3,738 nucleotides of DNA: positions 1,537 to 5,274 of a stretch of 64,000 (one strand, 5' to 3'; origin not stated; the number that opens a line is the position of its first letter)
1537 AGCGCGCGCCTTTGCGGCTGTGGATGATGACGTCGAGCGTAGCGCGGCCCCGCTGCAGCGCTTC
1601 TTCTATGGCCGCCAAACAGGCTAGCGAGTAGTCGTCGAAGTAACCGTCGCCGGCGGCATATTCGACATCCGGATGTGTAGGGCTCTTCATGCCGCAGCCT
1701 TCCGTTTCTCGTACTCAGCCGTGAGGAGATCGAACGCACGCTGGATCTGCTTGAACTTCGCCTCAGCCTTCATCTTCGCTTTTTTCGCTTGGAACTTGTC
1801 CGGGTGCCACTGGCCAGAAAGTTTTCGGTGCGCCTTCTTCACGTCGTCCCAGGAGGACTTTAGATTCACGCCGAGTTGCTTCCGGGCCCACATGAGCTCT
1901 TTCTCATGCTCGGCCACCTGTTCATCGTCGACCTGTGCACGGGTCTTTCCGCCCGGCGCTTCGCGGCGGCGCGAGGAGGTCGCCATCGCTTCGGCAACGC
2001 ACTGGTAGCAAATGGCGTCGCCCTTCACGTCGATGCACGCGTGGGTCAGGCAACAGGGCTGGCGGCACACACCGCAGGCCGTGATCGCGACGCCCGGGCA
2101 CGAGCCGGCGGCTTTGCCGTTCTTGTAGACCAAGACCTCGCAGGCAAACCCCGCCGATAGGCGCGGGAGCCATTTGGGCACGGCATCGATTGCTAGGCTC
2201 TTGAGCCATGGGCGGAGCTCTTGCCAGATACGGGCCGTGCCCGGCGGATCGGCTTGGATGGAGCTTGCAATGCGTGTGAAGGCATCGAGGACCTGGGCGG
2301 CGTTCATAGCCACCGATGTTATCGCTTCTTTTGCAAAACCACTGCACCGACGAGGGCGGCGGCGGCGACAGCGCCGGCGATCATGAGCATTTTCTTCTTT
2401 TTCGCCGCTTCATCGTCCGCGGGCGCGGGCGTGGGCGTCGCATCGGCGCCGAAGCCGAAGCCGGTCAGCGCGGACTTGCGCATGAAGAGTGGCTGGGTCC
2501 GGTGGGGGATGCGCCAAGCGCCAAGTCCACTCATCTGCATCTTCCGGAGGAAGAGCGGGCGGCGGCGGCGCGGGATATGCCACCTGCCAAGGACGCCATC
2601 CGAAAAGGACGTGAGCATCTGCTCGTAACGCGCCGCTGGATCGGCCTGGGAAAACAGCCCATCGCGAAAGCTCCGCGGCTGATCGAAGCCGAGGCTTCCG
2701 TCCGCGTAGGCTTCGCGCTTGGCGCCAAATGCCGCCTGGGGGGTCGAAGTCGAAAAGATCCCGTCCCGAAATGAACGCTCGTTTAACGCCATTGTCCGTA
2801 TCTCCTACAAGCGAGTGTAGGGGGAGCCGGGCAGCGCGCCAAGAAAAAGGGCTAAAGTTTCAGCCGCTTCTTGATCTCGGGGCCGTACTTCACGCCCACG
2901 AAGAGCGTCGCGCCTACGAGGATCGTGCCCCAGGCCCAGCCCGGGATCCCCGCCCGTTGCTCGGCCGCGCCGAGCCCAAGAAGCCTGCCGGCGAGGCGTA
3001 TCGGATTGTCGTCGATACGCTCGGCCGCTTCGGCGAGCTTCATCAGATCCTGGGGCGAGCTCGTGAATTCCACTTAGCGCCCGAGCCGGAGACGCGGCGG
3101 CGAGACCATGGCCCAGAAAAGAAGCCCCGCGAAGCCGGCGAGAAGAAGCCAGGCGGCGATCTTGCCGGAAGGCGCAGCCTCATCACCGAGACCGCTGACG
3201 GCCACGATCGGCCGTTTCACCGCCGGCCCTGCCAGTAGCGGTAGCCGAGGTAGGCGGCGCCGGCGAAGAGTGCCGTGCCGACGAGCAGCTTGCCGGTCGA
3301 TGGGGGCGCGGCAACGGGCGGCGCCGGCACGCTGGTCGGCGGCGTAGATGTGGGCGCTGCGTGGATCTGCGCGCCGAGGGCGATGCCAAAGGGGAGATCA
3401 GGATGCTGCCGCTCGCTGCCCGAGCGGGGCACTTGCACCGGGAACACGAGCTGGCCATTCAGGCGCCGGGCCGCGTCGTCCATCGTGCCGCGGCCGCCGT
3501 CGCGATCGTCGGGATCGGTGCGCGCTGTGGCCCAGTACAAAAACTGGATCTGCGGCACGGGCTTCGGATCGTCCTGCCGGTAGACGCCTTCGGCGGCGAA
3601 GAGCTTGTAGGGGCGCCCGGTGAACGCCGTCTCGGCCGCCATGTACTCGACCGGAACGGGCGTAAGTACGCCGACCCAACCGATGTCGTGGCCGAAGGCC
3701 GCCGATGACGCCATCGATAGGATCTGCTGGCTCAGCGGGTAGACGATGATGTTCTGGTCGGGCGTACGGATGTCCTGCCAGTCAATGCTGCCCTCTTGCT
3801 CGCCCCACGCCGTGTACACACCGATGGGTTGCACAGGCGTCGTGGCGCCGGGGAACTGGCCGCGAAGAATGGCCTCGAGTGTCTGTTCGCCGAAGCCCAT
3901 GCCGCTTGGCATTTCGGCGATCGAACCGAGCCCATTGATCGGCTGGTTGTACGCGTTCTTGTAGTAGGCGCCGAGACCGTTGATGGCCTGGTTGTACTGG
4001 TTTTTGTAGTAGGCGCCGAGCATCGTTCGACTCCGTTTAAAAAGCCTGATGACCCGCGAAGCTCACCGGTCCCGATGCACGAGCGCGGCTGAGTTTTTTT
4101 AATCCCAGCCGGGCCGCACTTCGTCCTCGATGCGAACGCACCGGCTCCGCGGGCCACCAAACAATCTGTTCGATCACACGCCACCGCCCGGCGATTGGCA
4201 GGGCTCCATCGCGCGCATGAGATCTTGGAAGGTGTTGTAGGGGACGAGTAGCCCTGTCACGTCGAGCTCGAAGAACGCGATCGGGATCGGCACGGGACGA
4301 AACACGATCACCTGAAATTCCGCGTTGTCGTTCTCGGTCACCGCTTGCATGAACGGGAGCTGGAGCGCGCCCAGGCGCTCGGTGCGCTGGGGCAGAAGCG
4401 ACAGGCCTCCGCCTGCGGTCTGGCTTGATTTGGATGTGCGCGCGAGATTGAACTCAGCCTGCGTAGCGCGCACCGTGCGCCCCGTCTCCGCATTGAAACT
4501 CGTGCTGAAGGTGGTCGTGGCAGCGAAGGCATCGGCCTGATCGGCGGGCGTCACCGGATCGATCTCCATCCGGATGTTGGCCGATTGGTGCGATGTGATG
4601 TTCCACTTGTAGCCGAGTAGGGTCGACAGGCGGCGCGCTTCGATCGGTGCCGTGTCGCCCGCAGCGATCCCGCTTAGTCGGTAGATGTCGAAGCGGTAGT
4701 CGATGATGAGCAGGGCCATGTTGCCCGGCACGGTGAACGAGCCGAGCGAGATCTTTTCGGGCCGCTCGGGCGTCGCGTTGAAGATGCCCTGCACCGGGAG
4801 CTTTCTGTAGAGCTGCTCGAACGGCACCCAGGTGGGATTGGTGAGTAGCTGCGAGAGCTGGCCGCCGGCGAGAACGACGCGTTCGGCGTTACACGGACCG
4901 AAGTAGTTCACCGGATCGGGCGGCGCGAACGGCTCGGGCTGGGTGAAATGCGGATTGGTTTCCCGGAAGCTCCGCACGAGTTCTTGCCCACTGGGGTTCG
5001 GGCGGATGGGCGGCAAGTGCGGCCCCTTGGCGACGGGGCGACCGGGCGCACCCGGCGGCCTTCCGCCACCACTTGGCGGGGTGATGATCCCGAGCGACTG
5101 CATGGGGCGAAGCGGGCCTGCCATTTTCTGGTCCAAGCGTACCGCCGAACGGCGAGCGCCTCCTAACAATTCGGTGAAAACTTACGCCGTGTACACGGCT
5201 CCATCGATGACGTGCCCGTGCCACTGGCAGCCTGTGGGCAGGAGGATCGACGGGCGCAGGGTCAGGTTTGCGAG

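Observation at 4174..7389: Three beta-rich capsid-like proteins, but no portal, terminase or tail gene in 64 kb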

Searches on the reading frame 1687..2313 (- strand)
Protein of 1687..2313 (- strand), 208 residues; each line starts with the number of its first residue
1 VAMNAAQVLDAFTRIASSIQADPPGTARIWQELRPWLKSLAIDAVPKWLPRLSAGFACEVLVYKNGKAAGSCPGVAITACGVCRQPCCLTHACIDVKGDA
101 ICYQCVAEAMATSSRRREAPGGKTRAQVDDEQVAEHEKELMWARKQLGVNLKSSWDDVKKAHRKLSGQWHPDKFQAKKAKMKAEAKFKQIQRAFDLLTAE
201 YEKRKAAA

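Call 3: search_protein_families(library=pfam, proteins=[window:1687-2313:-], max_evalue=1)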
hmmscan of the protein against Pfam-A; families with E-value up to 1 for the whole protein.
window:1687-2313:- (208 aa): 2 families
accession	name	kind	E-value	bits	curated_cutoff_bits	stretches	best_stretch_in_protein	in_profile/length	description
PF00226.36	DnaJ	-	5.3e-12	46.1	27.8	1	147-204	6-60/63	DnaJ domain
PF13864.11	Enkurin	-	0.0012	19.7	23.6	1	143-198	36-89/92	Calmodulin-binding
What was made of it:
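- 1687..2313 (-): 208-aa DnaJ (J-domain) protein inside the block. PF00226 with E = 5e-12 (call 3).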

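Call 4: search_protein_families(library=phrogs, proteins=[window:1687-2313:-], max_evalue=1)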
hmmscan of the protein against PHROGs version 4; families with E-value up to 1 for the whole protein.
window:1687-2313:- (208 aa): 4 families
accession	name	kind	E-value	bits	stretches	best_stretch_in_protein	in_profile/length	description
phrog_14336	-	unknown function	6.6e-09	36.5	1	145-205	8-63/363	-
phrog_15863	-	unknown function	0.00059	20.2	1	153-203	154-199/312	-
phrog_13942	-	unknown function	0.024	14.9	1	142-191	16-65/336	-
phrog_31004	-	unknown function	0.17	13.2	1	147-202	7-59/156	-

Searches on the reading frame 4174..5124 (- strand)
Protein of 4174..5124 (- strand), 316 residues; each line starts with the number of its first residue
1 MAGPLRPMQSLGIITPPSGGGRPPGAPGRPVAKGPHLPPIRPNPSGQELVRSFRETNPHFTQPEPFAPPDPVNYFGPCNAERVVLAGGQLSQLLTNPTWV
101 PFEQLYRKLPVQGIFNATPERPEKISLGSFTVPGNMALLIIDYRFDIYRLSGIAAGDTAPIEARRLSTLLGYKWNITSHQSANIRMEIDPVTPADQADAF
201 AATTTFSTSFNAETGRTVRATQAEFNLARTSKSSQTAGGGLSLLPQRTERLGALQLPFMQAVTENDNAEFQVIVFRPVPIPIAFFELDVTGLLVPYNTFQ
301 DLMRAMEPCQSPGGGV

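Call 3: search_protein_families(library=pfam, proteins=[window:4174-5124:-], max_evalue=1)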
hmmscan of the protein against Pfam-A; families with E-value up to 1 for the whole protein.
window:4174-5124:- (316 aa): 0 families

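Call 4: search_protein_families(library=phrogs, proteins=[window:4174-5124:-], max_evalue=1)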
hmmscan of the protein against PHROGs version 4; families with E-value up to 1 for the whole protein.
window:4174-5124:- (316 aa): 0 families

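Call 15: find_homologous_proteins(query=window:4174-5124:-, max_evalue=0.001)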
Query window:4174-5124:- (316 aa): 37 proteins with E <= 0.001 among 3984 candidates.
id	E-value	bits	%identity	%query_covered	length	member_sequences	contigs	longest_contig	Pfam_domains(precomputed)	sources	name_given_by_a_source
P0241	1.4e-204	696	100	98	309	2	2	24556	-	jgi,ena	-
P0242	3.4e-96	340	60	86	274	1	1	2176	-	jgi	jgi:hypothetical protein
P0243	2.5e-79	285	54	80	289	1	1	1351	-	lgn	-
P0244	1.8e-72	262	49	76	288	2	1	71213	-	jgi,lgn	jgi:hypothetical protein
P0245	1.5e-69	253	47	84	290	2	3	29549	-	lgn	-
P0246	2.0e-67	246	47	85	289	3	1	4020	-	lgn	-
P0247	1.5e-65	239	43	89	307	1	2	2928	-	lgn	-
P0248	9.8e-64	233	45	85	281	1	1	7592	-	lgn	-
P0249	1.6e-63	233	45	77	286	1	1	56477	-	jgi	jgi:hypothetical protein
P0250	6.9e-61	224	45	75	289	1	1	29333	-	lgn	-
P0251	9.4e-61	224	44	87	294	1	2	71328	-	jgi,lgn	jgi:hypothetical protein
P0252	1.4e-60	223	41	85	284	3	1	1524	-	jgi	jgi:hypothetical protein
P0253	7.3e-60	221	43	85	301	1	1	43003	-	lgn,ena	-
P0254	7.9e-60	221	43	85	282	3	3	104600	-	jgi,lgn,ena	-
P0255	2.8e-58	216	46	76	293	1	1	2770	-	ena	-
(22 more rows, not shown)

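Call 53: search_solved_structures(query=A3, max_evalue=10)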
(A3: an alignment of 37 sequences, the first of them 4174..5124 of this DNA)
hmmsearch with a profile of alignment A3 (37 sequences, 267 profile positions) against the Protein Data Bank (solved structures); distinct sequences matched with E-value up to 10: 2.
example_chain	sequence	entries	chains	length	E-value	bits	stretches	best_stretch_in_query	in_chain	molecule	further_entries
2gs9_A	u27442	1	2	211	1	12.1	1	29-65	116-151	Hypothetical protein TT1324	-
9hrk_A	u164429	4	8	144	2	11.1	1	110-193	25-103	Cytochrome P460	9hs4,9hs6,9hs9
